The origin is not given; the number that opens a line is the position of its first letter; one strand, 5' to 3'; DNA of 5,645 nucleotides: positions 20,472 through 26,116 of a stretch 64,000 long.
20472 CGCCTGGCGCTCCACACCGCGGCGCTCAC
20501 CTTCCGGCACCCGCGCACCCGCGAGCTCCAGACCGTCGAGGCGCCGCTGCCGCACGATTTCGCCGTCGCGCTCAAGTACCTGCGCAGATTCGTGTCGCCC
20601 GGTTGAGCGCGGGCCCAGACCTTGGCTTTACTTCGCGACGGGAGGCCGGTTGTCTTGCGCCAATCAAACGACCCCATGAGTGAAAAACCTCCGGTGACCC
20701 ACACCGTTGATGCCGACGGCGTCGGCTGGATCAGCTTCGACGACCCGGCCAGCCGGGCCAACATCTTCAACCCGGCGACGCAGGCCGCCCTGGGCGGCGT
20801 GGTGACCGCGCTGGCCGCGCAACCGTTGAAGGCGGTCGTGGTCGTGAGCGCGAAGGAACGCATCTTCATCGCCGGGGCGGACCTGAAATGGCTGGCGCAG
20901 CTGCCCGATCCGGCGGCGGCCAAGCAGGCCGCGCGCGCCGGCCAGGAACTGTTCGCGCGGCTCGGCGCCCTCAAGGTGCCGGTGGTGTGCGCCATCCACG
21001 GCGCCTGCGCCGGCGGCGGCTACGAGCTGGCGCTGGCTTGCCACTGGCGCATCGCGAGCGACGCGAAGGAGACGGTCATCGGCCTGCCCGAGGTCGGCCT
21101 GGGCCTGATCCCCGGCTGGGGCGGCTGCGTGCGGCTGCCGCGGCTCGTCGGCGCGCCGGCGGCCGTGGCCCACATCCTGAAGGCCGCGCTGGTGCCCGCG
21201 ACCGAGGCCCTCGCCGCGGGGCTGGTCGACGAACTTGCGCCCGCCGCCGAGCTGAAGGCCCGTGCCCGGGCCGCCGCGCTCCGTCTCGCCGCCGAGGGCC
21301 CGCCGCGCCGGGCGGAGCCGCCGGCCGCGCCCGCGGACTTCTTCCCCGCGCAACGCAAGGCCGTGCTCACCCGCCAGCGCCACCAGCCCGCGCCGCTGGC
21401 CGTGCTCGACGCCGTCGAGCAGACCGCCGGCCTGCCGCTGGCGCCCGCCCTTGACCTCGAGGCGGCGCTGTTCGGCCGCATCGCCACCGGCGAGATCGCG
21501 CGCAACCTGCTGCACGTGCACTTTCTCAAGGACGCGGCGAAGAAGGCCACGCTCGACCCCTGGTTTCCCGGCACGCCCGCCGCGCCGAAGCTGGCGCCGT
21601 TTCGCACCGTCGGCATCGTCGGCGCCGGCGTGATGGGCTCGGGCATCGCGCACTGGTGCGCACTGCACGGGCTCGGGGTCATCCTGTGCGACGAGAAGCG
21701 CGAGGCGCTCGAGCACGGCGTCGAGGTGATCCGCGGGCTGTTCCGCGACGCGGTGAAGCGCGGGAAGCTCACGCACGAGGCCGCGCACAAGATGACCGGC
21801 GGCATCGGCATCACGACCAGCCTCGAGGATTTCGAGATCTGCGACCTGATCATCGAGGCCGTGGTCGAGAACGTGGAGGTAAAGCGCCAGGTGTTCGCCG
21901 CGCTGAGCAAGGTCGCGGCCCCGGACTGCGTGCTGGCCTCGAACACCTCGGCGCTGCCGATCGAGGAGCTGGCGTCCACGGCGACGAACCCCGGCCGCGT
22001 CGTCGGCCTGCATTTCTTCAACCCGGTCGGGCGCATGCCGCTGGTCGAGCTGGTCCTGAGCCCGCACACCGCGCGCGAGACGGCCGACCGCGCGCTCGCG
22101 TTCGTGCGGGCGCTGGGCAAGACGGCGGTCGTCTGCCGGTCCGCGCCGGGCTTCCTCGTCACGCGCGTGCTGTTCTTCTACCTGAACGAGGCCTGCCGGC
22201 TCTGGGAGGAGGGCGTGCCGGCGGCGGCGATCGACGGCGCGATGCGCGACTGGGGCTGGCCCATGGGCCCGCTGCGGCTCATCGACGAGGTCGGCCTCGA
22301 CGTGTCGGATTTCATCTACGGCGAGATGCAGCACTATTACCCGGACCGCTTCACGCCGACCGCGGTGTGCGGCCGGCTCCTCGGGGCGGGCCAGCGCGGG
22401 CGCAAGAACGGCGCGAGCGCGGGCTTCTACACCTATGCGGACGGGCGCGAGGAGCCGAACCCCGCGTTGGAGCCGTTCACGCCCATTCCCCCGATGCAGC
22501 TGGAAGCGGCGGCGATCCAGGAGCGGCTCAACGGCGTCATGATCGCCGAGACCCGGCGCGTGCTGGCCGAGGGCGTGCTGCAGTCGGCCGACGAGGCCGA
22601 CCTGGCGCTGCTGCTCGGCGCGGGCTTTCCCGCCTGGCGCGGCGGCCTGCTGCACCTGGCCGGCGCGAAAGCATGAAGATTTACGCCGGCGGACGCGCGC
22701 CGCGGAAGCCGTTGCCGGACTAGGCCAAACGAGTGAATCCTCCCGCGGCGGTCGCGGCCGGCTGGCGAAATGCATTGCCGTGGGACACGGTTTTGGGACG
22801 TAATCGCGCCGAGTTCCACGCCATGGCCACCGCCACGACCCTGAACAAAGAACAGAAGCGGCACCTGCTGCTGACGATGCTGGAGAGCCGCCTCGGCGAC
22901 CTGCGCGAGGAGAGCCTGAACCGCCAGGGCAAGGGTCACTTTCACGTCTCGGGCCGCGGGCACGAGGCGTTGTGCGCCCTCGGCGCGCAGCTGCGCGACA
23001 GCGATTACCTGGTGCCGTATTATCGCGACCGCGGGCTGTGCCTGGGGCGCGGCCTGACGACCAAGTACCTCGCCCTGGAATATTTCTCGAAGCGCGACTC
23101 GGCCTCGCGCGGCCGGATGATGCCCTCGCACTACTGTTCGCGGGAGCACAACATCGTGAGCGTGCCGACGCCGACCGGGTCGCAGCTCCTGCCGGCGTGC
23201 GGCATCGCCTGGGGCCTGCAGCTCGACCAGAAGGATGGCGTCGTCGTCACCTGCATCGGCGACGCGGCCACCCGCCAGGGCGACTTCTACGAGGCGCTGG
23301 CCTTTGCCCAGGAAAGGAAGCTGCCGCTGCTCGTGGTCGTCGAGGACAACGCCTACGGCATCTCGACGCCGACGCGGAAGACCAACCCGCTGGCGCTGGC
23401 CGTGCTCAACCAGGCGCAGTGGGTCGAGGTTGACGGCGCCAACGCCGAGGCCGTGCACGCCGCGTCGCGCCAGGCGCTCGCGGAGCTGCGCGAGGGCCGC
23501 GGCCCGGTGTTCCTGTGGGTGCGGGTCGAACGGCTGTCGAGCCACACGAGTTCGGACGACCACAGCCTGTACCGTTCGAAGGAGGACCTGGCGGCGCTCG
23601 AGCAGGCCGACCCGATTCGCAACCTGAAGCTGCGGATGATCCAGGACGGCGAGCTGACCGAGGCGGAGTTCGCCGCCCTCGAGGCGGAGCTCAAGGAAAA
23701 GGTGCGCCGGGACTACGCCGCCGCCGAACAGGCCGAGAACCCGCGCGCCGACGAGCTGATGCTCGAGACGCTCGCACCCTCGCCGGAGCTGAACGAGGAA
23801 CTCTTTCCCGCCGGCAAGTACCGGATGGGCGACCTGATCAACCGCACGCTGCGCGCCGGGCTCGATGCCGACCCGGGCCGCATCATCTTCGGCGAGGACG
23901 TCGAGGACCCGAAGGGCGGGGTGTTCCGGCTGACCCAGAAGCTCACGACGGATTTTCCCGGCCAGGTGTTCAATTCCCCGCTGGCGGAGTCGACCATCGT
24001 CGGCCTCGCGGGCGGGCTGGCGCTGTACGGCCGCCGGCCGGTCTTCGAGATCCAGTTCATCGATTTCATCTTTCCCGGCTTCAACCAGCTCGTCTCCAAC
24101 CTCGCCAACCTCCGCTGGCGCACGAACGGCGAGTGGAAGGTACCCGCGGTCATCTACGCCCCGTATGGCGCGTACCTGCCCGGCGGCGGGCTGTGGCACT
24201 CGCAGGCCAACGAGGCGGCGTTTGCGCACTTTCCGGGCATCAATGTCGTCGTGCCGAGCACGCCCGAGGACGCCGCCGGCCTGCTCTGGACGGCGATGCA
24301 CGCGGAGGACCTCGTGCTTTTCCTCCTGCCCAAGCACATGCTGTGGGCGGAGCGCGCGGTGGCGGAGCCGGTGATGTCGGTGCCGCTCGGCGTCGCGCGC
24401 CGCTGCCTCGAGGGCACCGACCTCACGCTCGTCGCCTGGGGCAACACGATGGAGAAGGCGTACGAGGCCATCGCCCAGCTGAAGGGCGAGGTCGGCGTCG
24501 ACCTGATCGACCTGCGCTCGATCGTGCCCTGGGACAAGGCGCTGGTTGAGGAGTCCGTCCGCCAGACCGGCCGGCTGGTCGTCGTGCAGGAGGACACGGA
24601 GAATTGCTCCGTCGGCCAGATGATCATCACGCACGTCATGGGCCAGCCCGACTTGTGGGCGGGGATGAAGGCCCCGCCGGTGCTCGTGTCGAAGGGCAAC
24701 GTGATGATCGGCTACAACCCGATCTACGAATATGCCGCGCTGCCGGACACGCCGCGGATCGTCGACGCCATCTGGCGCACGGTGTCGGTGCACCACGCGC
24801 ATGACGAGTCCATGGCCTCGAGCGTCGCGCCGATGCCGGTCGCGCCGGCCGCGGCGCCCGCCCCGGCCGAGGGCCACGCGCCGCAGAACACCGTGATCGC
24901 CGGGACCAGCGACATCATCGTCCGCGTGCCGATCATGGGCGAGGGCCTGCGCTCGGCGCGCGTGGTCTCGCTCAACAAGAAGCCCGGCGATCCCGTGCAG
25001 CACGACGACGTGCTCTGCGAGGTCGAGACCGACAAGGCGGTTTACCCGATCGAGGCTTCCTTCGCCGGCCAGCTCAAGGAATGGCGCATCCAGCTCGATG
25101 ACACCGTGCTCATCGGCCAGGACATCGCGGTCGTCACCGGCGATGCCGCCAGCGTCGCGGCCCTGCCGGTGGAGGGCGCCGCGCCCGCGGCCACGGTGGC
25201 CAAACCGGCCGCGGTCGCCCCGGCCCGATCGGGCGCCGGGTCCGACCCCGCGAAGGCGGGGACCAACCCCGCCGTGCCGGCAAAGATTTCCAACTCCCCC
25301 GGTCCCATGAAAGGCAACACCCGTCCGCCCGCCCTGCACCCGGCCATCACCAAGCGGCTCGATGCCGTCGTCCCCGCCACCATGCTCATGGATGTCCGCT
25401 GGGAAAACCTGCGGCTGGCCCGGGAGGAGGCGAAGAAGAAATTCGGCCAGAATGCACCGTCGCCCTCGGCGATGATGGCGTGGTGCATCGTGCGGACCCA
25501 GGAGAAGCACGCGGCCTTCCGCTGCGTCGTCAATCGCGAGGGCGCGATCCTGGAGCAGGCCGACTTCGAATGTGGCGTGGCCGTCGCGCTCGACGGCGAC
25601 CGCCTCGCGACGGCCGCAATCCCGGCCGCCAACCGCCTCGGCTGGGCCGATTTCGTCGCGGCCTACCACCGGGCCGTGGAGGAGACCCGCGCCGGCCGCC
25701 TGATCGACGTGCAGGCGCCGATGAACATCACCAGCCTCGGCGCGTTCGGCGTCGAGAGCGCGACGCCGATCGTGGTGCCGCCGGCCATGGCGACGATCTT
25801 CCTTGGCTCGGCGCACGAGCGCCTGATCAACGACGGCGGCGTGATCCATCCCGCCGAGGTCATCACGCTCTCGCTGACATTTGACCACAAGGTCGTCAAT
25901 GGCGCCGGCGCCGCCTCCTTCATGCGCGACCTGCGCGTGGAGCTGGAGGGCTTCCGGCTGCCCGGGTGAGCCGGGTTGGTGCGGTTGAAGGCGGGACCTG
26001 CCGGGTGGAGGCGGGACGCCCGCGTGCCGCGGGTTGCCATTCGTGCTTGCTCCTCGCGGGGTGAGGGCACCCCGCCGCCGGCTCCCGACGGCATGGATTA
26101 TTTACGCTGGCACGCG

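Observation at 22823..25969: All-in-one 2-oxoacid dehydrogenase: E1alpha, E1beta, lipoyl domain and E2 core in one polypeptide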

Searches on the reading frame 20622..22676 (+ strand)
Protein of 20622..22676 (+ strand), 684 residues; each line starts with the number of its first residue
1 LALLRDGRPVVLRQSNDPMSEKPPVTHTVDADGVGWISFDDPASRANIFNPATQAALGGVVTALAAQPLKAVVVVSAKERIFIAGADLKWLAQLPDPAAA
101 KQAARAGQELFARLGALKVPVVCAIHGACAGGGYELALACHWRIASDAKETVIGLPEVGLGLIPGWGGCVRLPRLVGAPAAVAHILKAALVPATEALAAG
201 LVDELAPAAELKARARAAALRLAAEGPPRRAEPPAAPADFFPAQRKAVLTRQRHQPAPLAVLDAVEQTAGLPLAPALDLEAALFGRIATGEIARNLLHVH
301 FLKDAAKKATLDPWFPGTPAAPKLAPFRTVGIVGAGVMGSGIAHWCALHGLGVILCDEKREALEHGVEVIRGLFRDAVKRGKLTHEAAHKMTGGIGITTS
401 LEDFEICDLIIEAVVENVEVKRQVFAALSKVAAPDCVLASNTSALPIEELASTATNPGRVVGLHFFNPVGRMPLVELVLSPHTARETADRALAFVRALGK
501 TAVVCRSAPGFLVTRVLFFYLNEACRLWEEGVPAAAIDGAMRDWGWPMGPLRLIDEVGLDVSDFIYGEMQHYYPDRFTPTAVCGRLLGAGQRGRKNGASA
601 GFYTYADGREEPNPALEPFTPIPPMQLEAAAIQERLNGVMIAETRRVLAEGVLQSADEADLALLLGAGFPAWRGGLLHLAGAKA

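Call 6: search_protein_families(library=pfam, proteins=[window:20622-22676:+], max_evalue=0.01)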
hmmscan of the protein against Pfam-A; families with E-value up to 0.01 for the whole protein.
window:20622-22676:+ (684 aa): 6 families
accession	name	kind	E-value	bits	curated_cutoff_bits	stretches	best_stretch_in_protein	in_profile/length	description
PF02737.24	3HCDH_N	-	9e-59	198.8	22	1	329-506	1-178/180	3-hydroxyacyl-CoA dehydrogenase, NAD binding domain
PF00378.25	ECH_1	-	7.1e-33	114.4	27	1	32-227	4-195/251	Enoyl-CoA hydratase/isomerase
PF00725.27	3HCDH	-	4.8e-23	81.9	22.1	1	510-605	1-97/97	3-hydroxyacyl-CoA dehydrogenase, C-terminal domain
PF16113.10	ECH_2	-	7.5e-19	68.8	27.2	1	50-214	16-180/335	Enoyl-CoA hydratase/isomerase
PF01266.30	DAO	-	0.0012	18.8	27.9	1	330-361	2-33/353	FAD dependent oxidoreductase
PF03446.21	NAD_binding_2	-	0.0026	18.3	21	1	329-432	1-84/161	NAD binding domain of 6-phosphogluconate dehydrogenase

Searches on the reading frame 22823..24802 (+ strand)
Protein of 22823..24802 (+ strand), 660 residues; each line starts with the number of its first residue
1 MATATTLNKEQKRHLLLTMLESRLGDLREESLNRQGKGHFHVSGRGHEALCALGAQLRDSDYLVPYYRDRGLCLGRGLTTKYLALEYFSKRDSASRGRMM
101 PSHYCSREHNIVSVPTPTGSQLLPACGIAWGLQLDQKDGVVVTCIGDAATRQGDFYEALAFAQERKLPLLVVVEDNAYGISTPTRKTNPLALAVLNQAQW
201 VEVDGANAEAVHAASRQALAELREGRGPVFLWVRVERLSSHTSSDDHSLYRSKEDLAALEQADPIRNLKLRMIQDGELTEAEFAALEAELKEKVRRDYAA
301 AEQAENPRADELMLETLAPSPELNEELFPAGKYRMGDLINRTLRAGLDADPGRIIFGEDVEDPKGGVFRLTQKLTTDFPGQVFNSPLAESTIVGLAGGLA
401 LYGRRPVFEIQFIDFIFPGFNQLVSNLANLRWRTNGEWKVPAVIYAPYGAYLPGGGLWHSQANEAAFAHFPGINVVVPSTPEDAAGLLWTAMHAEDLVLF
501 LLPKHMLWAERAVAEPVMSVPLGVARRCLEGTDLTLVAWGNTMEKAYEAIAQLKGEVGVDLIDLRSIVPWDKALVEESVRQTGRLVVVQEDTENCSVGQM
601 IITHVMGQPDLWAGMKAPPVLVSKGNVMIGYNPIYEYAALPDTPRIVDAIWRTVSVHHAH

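Call 44: search_solved_structures(query=window:22823-24802:+, max_evalue=1e-20)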
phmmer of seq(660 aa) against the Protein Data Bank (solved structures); distinct sequences matched with E-value up to 1e-20: 40.
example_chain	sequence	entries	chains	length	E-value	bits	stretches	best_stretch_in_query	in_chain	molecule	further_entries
1um9_B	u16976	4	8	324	2e-61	211.5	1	336-653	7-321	2-oxo acid dehydrogenase beta subunit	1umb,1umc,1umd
1ik6_A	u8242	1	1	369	9.8e-55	189.4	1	334-650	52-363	pyruvate dehydrogenase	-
2j9f_B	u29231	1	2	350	6.4e-51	176.8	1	317-658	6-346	2-OXOISOVALERATE DEHYDROGENASE BETA SUBUNIT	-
3duf_B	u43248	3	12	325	1.7e-50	175.4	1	337-621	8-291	Pyruvate dehydrogenase E1 component subunit beta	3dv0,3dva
1w85_B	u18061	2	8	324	1.8e-50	175.3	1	337-621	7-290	PYRUVATE DEHYDROGENASE E1 COMPONENT, BETA SUBUNIT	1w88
1dtw_B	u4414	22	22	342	2.4e-50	174.9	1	317-651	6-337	BRANCHED-CHAIN ALPHA-KETO ACID DEHYDROGENASE BETA SUBUNIT | 2-OXOISOVALERATE DEHYDROGENASE BETA SUBUNIT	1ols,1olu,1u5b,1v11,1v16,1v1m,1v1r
1olx_B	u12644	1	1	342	5.8e-49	170.3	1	317-651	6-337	2-OXOISOVALERATE DEHYDROGENASE BETA SUBUNIT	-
1qs0_B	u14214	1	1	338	1.5e-47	165.6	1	343-646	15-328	2-OXOISOVALERATE DEHYDROGENASE BETA-SUBUNIT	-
2bp7_B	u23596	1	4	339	1.5e-47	165.6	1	343-646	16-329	2-OXOISOVALERATE DEHYDROGENASE BETA SUBUNIT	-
1um9_A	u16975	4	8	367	1.9e-39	138.9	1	7-316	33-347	2-oxo acid dehydrogenase alpha subunit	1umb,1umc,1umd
1w85_A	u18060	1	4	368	3.5e-32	114.9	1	6-312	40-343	PYRUVATE DEHYDROGENASE E1 COMPONENT, ALPHA SUBUNIT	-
3duf_A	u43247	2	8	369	3.6e-32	114.8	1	6-312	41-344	Pyruvate dehydrogenase E1 component subunit alpha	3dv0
6cer_B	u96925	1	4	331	1.7e-31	112.6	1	335-655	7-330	Pyruvate dehydrogenase E1 component subunit beta, mitochondrial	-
1ni4_B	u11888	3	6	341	1.8e-31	112.5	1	335-655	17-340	Pyruvate dehydrogenase E1 component: Beta subunit | Pyruvate dehydrogenase E1 component subunit beta | Pyruvate dehydrogenase E1 component subunit beta, mitocho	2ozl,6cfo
3dva_A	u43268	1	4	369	1.8e-31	112.5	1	6-312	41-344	Pyruvate dehydrogenase E1 component subunit alpha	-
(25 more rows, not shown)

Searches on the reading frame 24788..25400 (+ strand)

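Call 89: search_protein_families(library=pfam, proteins=[window:24788-25400:+], max_evalue=1)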
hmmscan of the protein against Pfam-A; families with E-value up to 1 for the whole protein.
window:24788-25400:+ (204 aa): 4 families
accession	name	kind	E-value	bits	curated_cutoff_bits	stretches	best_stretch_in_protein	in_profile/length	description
PF00364.28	Biotin_lipoyl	-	1.1e-15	57.6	22.1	1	45-115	3-72/73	Biotin-requiring enzyme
PF13533.13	Biotin_lipoyl_2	-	0.00075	19.7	29.8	0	56-78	8-30/32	Biotin-lipoyl like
PF13437.12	HlyD_3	-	0.012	16.8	22.2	0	88-126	2-40/106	HlyD family secretion protein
PF01597.25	GCV_H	-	0.27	11.6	22.2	1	64-105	39-80/122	Glycine cleavage H-protein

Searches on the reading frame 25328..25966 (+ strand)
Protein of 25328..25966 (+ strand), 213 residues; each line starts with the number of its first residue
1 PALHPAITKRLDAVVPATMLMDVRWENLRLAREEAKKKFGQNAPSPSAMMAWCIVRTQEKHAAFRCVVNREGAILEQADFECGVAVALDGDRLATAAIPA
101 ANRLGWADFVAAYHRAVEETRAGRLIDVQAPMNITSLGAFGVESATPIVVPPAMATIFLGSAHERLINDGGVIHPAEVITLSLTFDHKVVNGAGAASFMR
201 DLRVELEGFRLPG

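Call 43: search_solved_structures(query=window:25328-25966:+, max_evalue=0.001, show_alignments=3)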
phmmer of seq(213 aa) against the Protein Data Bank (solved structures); distinct sequences matched with E-value up to 0.001: 44.
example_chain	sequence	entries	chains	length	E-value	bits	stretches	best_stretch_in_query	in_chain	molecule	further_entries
1eaa_A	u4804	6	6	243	3.6e-10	43.1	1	27-202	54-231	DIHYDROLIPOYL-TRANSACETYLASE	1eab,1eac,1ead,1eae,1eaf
1dpd_A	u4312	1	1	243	1e-09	41.6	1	93-202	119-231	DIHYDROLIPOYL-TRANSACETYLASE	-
6zzn_A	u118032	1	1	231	2.7e-09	40.2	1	131-207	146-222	Dihydrolipoyllysine-residue acyltransferase component of branched-chain alpha-ketoacid deh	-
3l60_A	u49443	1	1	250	3.2e-09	40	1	131-207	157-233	BRANCHED-CHAIN ALPHA-KETO ACID DEHYDROGENASE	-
1dpc_A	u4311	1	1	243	3.7e-09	39.8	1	93-202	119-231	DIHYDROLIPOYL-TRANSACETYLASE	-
1b5s_A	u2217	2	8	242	4.5e-09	39.5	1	74-201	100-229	DIHYDROLIPOAMIDE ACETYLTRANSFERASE | Dihydrolipoyllysine-residue acetyltransferase component of pyruvate dehydrogenase complex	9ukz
8xll_A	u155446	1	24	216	4.6e-09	39.4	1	78-209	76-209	Dihydrolipoyllysine-residue succinyltransferase component of 2-oxoglutarate dehydrogenase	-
6zzm_A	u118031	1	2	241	1.2e-08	38.1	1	18-207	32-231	Dihydrolipoamide acetyltransferase component of pyruvate dehydrogenase complex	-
3duf_I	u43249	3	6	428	1.4e-08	37.9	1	74-201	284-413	Dihydrolipoyllysine-residue acetyltransferase component of pyruvate dehydrogenase complex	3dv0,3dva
1dpb_A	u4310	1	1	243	2.6e-08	37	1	93-202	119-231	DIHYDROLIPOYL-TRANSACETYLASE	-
6h05_A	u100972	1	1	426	4.9e-08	36.1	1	80-209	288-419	Dihydrolipoyllysine-residue succinyltransferase component of 2-oxoglutarate dehydrogenase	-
8eqn_A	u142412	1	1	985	5.3e-08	36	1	74-201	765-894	BG505 UFO-E2p-L4P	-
8x02_A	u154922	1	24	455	5.6e-08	35.9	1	78-209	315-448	Dihydrolipoyllysine-residue succinyltransferase component of 2-oxoglutarate dehydrogenase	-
7uol_D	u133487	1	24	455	7.3e-08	35.5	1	80-209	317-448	Dihydrolipoyllysine-residue succinyltransferase component of 2-oxoglutarate dehydrogenase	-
9mu6_A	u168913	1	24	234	9e-08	35.2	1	80-207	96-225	Dihydrolipoyllysine-residue succinyltransferase component of 2-oxoglutarate dehydrogenase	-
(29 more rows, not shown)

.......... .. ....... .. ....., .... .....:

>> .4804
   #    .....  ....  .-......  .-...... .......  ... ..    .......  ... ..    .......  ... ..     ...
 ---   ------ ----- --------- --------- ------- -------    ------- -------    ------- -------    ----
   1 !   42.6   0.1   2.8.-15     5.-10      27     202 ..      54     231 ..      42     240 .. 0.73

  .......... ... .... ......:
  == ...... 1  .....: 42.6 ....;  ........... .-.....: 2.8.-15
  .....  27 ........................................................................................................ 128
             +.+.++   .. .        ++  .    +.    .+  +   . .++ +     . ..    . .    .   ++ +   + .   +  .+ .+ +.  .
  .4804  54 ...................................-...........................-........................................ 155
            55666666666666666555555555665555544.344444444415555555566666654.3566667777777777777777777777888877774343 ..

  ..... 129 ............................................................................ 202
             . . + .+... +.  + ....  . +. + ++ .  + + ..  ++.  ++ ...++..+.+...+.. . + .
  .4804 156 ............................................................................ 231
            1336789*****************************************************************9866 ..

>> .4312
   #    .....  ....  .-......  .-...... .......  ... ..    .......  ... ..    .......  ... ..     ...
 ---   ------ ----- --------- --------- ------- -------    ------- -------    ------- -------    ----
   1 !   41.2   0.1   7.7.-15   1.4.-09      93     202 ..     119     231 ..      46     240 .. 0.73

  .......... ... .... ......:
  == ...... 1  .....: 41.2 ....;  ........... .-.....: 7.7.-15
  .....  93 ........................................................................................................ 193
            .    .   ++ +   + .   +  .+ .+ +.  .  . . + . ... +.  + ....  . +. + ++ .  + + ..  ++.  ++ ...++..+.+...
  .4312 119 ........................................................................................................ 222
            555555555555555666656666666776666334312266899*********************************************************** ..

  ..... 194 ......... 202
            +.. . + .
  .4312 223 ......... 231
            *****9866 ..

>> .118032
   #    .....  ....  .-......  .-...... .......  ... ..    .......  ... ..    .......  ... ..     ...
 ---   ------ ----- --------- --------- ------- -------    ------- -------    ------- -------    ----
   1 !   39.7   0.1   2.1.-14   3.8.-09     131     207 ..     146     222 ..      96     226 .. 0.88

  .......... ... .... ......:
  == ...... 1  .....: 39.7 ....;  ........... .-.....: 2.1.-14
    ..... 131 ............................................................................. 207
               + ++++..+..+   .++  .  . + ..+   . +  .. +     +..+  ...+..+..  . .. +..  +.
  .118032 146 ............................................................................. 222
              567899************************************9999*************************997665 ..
